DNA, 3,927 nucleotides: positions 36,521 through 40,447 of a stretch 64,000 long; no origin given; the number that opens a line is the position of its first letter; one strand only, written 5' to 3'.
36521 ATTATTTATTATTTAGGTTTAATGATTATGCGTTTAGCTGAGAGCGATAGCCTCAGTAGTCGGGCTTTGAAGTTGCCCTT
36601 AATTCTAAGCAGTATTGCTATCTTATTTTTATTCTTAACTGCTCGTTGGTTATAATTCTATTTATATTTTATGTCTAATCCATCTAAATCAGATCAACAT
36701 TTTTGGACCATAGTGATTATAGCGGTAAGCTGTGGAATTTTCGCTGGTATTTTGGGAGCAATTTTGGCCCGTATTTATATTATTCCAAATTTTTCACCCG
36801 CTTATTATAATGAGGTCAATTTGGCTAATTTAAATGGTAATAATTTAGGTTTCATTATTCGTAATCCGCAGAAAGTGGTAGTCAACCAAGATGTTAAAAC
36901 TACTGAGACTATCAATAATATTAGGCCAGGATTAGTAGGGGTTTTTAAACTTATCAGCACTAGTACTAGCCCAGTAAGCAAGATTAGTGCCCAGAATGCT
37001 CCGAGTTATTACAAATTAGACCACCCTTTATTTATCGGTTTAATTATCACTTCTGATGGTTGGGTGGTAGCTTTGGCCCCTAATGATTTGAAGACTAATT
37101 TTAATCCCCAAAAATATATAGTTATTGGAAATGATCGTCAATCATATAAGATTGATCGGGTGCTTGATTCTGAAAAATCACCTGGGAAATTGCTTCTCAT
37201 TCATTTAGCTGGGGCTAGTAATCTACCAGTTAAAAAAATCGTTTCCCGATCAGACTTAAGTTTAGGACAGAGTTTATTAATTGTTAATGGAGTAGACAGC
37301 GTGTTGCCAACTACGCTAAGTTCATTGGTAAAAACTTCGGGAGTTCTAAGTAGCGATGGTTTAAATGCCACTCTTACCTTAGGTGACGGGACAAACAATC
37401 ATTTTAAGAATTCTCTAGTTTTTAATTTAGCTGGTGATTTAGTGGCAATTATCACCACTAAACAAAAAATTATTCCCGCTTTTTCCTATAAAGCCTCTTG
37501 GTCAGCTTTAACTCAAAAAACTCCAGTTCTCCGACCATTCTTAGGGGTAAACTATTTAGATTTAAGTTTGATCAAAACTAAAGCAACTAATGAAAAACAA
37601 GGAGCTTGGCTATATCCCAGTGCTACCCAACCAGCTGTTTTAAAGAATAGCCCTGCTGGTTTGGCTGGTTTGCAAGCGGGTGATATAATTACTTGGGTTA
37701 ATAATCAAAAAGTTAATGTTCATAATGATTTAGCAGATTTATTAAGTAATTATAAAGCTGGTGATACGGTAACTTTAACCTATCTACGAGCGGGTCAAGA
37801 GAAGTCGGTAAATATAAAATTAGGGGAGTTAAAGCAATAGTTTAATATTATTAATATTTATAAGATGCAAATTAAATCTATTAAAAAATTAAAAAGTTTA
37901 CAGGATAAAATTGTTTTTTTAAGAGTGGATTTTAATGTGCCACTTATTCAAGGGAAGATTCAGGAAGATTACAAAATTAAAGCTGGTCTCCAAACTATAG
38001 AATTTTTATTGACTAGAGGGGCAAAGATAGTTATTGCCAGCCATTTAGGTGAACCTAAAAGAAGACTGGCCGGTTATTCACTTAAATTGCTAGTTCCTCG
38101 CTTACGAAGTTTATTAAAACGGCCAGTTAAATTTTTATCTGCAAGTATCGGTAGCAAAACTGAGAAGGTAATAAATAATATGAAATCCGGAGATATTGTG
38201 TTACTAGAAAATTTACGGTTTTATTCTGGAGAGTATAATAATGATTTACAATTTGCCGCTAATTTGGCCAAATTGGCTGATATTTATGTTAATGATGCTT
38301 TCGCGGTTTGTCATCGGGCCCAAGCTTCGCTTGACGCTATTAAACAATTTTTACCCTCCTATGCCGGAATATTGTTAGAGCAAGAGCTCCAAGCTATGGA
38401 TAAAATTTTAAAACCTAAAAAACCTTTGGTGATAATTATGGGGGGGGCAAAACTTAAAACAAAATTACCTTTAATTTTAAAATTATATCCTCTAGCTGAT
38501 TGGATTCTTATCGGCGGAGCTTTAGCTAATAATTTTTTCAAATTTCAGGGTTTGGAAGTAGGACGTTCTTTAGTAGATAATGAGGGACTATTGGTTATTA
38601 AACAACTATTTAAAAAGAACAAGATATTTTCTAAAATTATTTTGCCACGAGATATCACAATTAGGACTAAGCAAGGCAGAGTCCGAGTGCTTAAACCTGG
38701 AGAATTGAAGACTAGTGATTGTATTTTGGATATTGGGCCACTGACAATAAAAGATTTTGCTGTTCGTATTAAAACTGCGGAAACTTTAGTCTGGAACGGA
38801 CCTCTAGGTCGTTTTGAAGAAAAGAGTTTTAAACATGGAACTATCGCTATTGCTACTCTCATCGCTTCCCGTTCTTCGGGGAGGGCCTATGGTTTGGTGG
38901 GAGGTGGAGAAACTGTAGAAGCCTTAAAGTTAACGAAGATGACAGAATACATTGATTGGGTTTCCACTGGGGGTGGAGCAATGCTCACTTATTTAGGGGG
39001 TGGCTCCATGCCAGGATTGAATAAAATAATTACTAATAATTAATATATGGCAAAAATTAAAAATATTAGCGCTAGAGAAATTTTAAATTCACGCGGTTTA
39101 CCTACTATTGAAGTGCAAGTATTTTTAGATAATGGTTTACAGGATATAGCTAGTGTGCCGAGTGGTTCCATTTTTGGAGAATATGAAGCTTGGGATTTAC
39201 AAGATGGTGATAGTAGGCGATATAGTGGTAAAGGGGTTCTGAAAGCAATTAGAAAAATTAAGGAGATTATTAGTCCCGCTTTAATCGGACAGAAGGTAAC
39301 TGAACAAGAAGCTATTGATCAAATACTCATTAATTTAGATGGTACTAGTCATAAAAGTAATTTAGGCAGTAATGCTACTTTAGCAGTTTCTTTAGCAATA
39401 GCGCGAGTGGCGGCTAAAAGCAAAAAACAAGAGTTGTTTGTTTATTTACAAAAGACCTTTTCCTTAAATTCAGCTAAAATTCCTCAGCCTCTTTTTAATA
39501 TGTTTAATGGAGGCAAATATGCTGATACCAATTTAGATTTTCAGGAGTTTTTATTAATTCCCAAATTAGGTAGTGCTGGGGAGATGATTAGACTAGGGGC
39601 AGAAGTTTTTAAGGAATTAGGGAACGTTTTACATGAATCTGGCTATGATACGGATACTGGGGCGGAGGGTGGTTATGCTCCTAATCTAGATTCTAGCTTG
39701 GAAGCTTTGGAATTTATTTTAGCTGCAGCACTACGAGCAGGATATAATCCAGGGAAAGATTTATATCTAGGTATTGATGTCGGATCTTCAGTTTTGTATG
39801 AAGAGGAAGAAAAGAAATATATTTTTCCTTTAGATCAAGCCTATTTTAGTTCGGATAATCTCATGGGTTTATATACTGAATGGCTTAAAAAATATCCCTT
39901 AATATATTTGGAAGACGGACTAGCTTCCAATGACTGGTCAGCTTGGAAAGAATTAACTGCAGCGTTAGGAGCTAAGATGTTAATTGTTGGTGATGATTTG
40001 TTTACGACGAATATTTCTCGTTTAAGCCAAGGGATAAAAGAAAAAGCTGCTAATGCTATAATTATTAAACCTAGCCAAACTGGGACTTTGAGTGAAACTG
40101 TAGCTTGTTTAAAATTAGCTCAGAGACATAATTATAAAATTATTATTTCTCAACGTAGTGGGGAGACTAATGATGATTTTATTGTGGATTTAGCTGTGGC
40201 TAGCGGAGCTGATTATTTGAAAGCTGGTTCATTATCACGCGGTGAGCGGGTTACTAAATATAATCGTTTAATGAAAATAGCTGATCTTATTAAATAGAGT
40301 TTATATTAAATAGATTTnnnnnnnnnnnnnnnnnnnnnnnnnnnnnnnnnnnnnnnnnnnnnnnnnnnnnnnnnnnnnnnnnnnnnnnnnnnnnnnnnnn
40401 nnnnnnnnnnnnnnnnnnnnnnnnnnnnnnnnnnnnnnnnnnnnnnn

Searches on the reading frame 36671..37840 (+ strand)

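Call 75: search_protein_families(library=pfam, proteins=[window:36671-37840:+], max_evalue=0.00001)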
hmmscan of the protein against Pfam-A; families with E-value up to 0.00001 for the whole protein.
window:36671-37840:+ (389 aa): 3 families
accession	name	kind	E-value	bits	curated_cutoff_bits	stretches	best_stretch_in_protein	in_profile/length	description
PF13180.12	PDZ_2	-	5.3e-14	52.7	27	1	323-384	19-80/80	PDZ domain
PF17820.7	PDZ_6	-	4.9e-09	36.2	27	1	322-373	4-54/54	PDZ domain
PF00595.29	PDZ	-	8.1e-06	26.6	23.2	0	322-371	31-80/81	PDZ domain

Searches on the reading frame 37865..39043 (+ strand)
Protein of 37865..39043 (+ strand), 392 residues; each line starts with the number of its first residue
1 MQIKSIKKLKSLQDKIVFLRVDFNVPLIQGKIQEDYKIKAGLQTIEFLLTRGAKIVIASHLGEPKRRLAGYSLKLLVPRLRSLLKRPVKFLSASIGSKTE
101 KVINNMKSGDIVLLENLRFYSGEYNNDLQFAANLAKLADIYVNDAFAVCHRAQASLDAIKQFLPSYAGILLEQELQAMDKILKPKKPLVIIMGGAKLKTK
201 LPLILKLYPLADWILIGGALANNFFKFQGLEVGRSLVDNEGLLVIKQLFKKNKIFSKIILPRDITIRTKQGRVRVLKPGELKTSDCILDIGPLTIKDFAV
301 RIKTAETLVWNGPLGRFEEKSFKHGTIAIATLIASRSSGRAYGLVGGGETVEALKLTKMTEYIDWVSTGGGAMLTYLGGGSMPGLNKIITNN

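Call 75: search_protein_families(library=pfam, proteins=[window:37865-39043:+], max_evalue=0.00001)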
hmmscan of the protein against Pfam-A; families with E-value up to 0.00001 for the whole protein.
window:37865-39043:+ (392 aa): 1 family
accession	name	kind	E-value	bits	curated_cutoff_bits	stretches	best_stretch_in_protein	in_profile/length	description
PF00162.24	PGK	-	1.2e-120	403.4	27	1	11-379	5-378/379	Phosphoglycerate kinase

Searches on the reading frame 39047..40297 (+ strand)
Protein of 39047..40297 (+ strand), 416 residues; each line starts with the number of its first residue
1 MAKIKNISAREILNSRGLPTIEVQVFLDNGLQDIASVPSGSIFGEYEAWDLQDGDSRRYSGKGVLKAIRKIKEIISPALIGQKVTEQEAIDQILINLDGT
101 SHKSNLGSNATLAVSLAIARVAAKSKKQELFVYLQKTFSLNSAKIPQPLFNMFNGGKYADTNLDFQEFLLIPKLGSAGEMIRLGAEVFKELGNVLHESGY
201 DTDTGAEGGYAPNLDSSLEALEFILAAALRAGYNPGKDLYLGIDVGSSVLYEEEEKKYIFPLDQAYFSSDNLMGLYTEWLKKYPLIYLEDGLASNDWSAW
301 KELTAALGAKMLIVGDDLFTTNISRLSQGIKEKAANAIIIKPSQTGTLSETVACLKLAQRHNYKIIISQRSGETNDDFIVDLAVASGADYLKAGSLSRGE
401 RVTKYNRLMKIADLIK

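Call 75: search_protein_families(library=pfam, proteins=[window:39047-40297:+], max_evalue=0.00001)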
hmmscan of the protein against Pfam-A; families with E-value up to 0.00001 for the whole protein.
window:39047-40297:+ (416 aa): 2 families
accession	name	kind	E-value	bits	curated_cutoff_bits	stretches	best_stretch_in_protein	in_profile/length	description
PF00113.28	Enolase_C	-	3.6e-82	276.4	21.5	1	144-413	3-279/296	Enolase, C-terminal TIM barrel domain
PF03952.21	Enolase_N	-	7.5e-48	162.5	35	1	4-134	1-131/131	Enolase, N-terminal domain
